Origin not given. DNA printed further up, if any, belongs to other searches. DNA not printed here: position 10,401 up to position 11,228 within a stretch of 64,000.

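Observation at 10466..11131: Isolated, GC-enriched type IV pilin-like gene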

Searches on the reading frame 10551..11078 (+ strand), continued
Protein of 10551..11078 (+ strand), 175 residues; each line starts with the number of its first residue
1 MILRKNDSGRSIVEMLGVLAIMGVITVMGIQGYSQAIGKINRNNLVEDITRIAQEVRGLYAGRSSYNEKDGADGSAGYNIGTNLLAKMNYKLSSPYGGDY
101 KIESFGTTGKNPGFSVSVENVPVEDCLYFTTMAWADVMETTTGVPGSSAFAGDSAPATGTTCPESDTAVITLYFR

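Call 65: find_encoding_contigs(protein=P0122, flank=10000, max_places=3)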
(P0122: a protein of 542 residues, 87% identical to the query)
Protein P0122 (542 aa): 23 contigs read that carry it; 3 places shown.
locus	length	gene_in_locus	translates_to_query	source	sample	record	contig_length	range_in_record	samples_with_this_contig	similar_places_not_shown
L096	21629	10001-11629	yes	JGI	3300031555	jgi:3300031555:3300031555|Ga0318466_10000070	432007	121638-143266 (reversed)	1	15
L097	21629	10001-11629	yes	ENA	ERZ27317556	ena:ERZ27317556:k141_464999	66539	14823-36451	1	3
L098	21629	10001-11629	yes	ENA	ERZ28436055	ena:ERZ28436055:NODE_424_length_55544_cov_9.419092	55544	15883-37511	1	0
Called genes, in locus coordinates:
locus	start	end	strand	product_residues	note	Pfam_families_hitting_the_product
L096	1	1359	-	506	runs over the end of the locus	PF02934:GatB_N, PF02637:GatB_Yqey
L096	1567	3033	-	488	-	PF01425:Amidase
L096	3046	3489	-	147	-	-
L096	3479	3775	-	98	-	PF02686:GatC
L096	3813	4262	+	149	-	PF03652:RuvX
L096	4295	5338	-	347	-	PF01594:AI-2E_transport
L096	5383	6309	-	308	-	-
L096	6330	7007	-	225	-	PF02463:SMC_N (faint), PF00005:ABC_tran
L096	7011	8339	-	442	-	PF19295:SufBD_N, PF01458:SUFBD_core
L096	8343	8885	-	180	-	-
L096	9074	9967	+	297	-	PF10671:TcpQ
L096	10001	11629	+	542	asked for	PF00263:Secretin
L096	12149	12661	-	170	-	-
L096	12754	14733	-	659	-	PF02518:HATPase_c, PF00204:DNA_gyraseB, PF01751:Toprim, PF00986:DNA_gyraseB_C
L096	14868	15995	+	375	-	PF00226:DnaJ, PF01556:DnaJ_C, PF00684:DnaJ_CXXCXGXG, PF15777:Anti-TRAP (faint)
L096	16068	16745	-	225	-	PF00929:RNase_T, PF13482:RNase_H_2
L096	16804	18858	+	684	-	PF00580:UvrD-helicase, PF01443:Viral_helicase1 (faint), PF13245:AAA_19, PF13604:AAA_30 (faint), PF13087:AAA_12 (faint), PF13361:UvrD_C, PF13538:UvrD_C_2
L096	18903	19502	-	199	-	PF01066:CDP-OH_P_transf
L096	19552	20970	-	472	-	PF01541:GIY-YIG, PF27096:UvrC_M, PF02151:UVR, PF08459:UvrC_RNaseH_dom, PF12826:HHH_2 (weak), PF14520:HHH_5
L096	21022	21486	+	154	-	-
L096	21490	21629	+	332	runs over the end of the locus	PF00849:PseudoU_synth_2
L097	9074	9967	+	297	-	PF10671:TcpQ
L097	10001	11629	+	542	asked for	PF00263:Secretin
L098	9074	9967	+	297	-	PF10671:TcpQ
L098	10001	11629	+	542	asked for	PF00263:Secretin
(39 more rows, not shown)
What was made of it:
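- On Type IVb major pilins (PilS, TcpA, CofA, BfpA): Partly met in Enterousia, where TcpQ and the secretin lie 9 kb away (call 65).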

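Call 68: search_protein_families(library=ncbifam, proteins=[L096:10001-11629:+, L096:9074-9967:+, L096:8343-8885:-, L096:12149-12661:-, L096:5383-6309:-, L096:3046-3489:-, L096:21022-21486:+], max_evalue=0.01)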
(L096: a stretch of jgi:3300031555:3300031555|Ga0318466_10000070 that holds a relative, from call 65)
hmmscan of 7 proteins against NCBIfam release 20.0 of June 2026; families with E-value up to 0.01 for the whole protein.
L096:10001-11629:+ (542 aa): 3 families
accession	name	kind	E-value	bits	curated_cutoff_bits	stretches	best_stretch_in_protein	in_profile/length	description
TIGR02520.1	pilus_B_mal_scr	equivalog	4.2e-70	236.8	287.65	3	301-520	288-511/513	PilN family type IVB pilus formation outer membrane protein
TIGR02519.1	pilus_MshL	equivalog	4.6e-28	98.1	250.2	1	224-523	3-290/290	pilus (MSHA type) biogenesis protein MshL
TIGR02516.1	type_III_yscC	equivalog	9.2e-07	27.8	238.45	1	240-490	219-424/463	type III secretion system outer membrane ring subunit SctC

L096:9074-9967:+ (297 aa): 0 families

L096:8343-8885:- (180 aa): 0 families

L096:12149-12661:- (170 aa): 0 families

L096:5383-6309:- (308 aa): 0 families

L096:3046-3489:- (147 aa): 0 families

L096:21022-21486:+ (154 aa): 2 families
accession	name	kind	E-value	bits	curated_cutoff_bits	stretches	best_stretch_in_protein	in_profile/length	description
NF041013.1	T4P_ComGE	equivalog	0.0031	17.6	49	1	6-53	5-52/83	competence type IV pilus minor pilin ComGE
TIGR02596.1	TIGR02596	subfamily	0.0078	16.3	70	0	9-48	3-42/196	Verru_Chthon cassette protein D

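Call 69: search_protein_families(library=pfam, proteins=[L096:8343-8885:-, L096:12149-12661:-, L096:5383-6309:-, L096:3046-3489:-, L032:2624-3025:+, L032:6972-7382:+, L096:9074-9967:+], max_evalue=0.1)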
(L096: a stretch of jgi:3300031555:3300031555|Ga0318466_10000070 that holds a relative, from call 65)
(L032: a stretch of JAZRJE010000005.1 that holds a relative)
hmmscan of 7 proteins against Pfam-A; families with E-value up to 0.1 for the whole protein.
L096:8343-8885:- (180 aa): 1 family
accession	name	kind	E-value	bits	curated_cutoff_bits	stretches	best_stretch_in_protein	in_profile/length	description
PF13304.12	AAA_21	-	0.081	13.4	27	1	27-147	114-228/304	AAA domain, putative AbiEii toxin, Type IV TA system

L096:12149-12661:- (170 aa): 1 family
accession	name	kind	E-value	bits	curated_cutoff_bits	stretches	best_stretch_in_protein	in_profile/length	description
PF16808.10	PKcGMP_CC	-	0.037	14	35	1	145-160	11-26/35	Coiled-coil N-terminus of cGMP-dependent protein kinase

L096:5383-6309:- (308 aa): 0 families

L096:3046-3489:- (147 aa): 1 family
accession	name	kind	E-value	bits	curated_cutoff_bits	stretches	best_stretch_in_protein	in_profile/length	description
PF08280.17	HTH_Mga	-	0.0066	16.8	23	1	39-68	21-50/59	M protein trans-acting positive regulator (MGA) HTH domain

L032:2624-3025:+ (133 aa): 1 family
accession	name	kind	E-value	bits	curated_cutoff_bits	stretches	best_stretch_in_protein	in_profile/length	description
PF03987.20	Autophagy_act_C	-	0.092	13.2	24.4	1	60-89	87-116/193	Autophagocytosis associated protein, active-site domain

L032:6972-7382:+ (136 aa): 0 families

L096:9074-9967:+ (297 aa): 1 family
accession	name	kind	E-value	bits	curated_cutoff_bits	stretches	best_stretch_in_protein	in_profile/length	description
PF10671.14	TcpQ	-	9.7e-18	64.5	27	1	216-293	1-78/80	Toxin co-regulated pilus biosynthesis protein Q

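Call 70: search_protein_representatives(alignment_id=A1)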
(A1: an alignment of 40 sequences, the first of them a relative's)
Query: 40 sequences, 163 profile positions. Proteins with E-value up to 0.001 (for the whole library): 6727; up to 1e-10: 3153; up to 1e-30: 30. The best 150 are listed.
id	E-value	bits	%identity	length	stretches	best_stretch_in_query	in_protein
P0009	9.4e-61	221.1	-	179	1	1-163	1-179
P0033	9.0e-58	211.4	-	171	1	1-163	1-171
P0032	1.1e-56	207.9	-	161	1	1-163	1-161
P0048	1.2e-55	204.5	-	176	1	1-163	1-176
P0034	2.4e-55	203.6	-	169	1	3-163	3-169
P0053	6.5e-49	182.6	-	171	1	3-156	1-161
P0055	2.3e-47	177.6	-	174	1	3-163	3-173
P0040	4.5e-47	176.7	-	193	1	1-152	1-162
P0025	4.3e-44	167.0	-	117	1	1-102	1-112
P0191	1.0e-42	162.5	-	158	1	4-162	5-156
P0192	2.2e-42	161.4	-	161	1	3-162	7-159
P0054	3.8e-42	160.6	-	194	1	1-162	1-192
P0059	5.1e-39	150.5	-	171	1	3-162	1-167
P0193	1.1e-38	149.4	-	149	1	4-122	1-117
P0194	4.5e-38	147.4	-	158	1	4-162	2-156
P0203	2.5e-31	125.5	-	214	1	1-132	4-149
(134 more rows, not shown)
